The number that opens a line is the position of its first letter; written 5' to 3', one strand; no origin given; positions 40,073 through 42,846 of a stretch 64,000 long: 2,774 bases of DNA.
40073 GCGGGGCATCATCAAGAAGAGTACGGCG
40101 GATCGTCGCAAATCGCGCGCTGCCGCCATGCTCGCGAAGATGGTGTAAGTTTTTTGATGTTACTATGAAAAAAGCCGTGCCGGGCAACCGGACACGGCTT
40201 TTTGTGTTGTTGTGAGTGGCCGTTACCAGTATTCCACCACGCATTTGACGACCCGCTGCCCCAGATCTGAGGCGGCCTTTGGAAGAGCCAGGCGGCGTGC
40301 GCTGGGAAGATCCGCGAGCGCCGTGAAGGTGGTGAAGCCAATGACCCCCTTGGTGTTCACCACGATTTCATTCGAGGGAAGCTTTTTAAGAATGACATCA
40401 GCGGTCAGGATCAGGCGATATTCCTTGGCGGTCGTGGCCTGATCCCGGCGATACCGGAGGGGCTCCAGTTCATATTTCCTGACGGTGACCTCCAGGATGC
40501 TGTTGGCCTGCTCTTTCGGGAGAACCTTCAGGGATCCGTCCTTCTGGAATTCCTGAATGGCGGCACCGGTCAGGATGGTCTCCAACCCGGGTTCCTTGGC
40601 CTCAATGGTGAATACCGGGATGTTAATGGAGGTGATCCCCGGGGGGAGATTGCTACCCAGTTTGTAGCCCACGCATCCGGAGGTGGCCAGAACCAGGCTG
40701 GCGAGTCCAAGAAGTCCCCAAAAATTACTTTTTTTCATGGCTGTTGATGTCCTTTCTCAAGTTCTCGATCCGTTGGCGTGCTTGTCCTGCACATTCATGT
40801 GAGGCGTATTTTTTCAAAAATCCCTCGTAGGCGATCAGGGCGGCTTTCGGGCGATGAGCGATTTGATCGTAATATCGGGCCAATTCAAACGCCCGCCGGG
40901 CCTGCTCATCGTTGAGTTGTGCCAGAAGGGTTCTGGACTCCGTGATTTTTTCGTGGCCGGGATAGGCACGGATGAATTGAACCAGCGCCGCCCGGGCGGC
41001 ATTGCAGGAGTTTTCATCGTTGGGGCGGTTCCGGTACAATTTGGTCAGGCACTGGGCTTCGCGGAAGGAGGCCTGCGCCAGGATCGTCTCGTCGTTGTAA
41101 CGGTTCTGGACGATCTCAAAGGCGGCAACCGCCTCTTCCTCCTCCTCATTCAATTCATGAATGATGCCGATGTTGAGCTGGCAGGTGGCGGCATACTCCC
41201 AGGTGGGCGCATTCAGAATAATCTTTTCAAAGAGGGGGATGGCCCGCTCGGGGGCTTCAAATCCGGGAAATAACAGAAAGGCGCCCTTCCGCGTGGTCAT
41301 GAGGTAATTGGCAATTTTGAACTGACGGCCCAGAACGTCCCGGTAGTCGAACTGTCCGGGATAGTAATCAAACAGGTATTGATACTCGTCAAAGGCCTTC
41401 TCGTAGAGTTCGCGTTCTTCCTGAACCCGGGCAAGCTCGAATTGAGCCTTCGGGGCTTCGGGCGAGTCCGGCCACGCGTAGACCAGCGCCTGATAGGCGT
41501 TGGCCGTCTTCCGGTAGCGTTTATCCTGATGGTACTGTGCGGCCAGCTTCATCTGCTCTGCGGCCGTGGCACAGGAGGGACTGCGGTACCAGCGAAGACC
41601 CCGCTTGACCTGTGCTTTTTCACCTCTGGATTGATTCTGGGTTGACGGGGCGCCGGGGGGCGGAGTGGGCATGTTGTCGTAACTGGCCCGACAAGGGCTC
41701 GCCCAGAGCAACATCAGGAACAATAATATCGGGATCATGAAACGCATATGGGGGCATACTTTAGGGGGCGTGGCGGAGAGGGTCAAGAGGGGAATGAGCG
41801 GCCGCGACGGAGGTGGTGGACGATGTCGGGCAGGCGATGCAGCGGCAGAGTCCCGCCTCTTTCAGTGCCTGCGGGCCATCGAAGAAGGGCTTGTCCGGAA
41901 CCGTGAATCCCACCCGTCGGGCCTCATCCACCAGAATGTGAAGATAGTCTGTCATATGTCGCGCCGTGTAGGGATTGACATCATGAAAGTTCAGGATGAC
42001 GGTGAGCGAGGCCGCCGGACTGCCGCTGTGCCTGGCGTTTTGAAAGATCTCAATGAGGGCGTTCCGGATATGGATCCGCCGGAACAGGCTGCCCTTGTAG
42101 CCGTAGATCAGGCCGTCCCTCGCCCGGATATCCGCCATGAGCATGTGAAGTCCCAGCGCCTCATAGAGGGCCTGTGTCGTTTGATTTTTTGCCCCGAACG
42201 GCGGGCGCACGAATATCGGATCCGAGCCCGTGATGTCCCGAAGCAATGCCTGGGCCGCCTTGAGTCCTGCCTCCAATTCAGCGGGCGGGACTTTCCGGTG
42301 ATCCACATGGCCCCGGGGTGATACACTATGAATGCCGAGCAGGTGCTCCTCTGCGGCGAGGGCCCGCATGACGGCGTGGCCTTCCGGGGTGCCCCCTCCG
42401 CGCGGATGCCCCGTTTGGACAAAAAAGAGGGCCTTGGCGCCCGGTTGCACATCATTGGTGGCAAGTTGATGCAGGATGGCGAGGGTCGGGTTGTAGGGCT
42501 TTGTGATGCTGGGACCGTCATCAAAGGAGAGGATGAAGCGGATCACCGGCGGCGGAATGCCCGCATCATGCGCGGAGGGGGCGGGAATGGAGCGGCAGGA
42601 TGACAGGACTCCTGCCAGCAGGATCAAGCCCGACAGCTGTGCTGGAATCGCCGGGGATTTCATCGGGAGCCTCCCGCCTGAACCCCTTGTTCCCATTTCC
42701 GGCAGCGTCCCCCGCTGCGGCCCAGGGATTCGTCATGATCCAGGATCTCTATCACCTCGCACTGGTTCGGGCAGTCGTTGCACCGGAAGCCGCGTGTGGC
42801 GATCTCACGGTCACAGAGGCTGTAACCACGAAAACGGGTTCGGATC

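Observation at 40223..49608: Eight-gene translationally coupled operon linking a cytoplasmic activase/DUF2229/FAD-oxidoreductase module to three envelope lipoproteins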

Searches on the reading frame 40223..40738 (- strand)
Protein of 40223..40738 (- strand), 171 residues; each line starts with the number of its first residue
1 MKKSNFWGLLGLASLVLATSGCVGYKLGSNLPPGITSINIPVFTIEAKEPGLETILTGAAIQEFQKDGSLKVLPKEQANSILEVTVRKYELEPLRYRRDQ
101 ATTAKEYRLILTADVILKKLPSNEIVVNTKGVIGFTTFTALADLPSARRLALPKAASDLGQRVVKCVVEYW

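Call 4: search_protein_families(library=pfam, proteins=[window:40223-40738:-], max_evalue=0.01)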
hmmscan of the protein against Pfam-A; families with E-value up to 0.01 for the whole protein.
window:40223-40738:- (171 aa): 1 family
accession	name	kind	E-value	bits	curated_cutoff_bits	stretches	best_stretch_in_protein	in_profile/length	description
PF04390.17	LptE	-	4.3e-09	37.5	23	1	36-163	2-114/118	Lipopolysaccharide-assembly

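Call 5: search_protein_families(library=ncbifam, proteins=[window:40223-40738:-], max_evalue=0.01)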
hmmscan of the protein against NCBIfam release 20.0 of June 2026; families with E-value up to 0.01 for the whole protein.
window:40223-40738:- (171 aa): 0 families

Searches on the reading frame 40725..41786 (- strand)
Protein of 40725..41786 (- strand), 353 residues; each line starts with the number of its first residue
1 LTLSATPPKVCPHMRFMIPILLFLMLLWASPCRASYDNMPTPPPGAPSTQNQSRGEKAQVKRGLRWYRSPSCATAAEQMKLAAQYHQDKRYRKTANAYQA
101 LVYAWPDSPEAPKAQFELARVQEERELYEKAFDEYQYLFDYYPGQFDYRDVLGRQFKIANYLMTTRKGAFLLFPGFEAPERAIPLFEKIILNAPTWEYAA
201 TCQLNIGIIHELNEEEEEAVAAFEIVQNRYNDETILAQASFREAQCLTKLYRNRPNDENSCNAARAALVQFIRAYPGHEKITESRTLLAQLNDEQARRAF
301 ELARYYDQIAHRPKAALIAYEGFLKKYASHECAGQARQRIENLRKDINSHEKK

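Call 4: search_protein_families(library=pfam, proteins=[window:40725-41786:-], max_evalue=0.01)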
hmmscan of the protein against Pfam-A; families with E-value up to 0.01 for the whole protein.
window:40725-41786:- (353 aa): 3 families
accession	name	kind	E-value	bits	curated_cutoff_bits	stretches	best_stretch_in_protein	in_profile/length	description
PF13525.12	YfiO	-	2.4e-05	24.6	25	1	217-351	22-144/203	Outer membrane lipoprotein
PF13174.12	TPR_6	-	0.00021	22.2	26.3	0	114-143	2-31/33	Tetratricopeptide repeat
PF13424.12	TPR_12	-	0.00071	20.2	30.1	0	180-224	20-69/77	Tetratricopeptide repeat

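Call 5: search_protein_families(library=ncbifam, proteins=[window:40725-41786:-], max_evalue=0.01)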
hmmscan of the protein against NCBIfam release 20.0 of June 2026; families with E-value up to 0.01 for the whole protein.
window:40725-41786:- (353 aa): 3 families
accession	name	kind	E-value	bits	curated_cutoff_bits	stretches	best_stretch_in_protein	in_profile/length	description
TIGR03302.1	OM_YfiO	subfamily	1.6e-15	57.2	81.4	1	180-349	50-218/239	outer membrane protein assembly factor BamD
TIGR02795.1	tol_pal_ybgF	equivalog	3.8e-12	46.8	90.1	1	80-144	7-108/119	tol-pal system protein YbgF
NF008068.0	PRK10803.1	equivalog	0.0002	21.4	383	0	92-144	197-249/263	cell division protein CpoB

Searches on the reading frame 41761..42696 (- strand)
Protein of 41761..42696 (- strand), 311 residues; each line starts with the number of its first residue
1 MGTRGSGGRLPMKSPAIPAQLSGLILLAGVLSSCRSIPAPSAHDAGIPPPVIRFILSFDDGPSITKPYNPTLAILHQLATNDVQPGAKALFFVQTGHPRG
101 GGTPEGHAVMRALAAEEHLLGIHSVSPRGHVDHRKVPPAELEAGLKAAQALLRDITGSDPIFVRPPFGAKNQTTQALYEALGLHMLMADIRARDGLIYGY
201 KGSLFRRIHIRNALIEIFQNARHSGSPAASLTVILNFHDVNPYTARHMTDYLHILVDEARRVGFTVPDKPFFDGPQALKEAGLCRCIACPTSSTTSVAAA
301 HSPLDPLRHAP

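Call 4: search_protein_families(library=pfam, proteins=[window:41761-42696:-], max_evalue=0.01)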
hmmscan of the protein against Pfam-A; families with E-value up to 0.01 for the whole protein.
window:41761-42696:- (311 aa): 1 family
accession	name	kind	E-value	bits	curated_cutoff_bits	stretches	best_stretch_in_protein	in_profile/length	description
PF01522.26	Polysacc_deac_1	-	1.2e-13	51.5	23.1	1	54-185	9-123/124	Polysaccharide deacetylase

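Call 5: search_protein_families(library=ncbifam, proteins=[window:41761-42696:-], max_evalue=0.01)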
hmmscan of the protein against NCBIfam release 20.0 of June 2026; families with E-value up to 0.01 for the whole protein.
window:41761-42696:- (311 aa): 6 families
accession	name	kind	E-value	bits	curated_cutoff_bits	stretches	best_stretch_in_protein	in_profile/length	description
NF045822.1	PgAcgDacpgdA2_Bac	equivalog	2.1e-07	30.6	400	1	56-246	74-239/274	peptidoglycan-N-acetylglucosamine deacetylase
TIGR02764.1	spore_ybaN_pdaB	equivalog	4.2e-07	29.9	237.4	1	70-194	20-132/191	polysaccharide deacetylase family sporulation protein PdaB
NF045821.1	PgAcgDacpgdA1_Bac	equivalog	6.1e-07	28.6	400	1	55-172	91-192/282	peptidoglycan-N-acetylglucosamine deacetylase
TIGR04243.1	nodulat_NodB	equivalog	2.5e-05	23.9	240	1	55-194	5-129/197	chitooligosaccharide deacetylase NodB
TIGR02884.1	spore_pdaA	equivalog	4.4e-05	23.3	298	1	74-187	55-157/224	delta-lactam-biosynthetic de-N-acetylase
NF041395.1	TranRegLrpA1_Halo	equivalog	0.006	16.6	250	0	172-196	89-113/142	HTH-type transcriptional regulator LrpA1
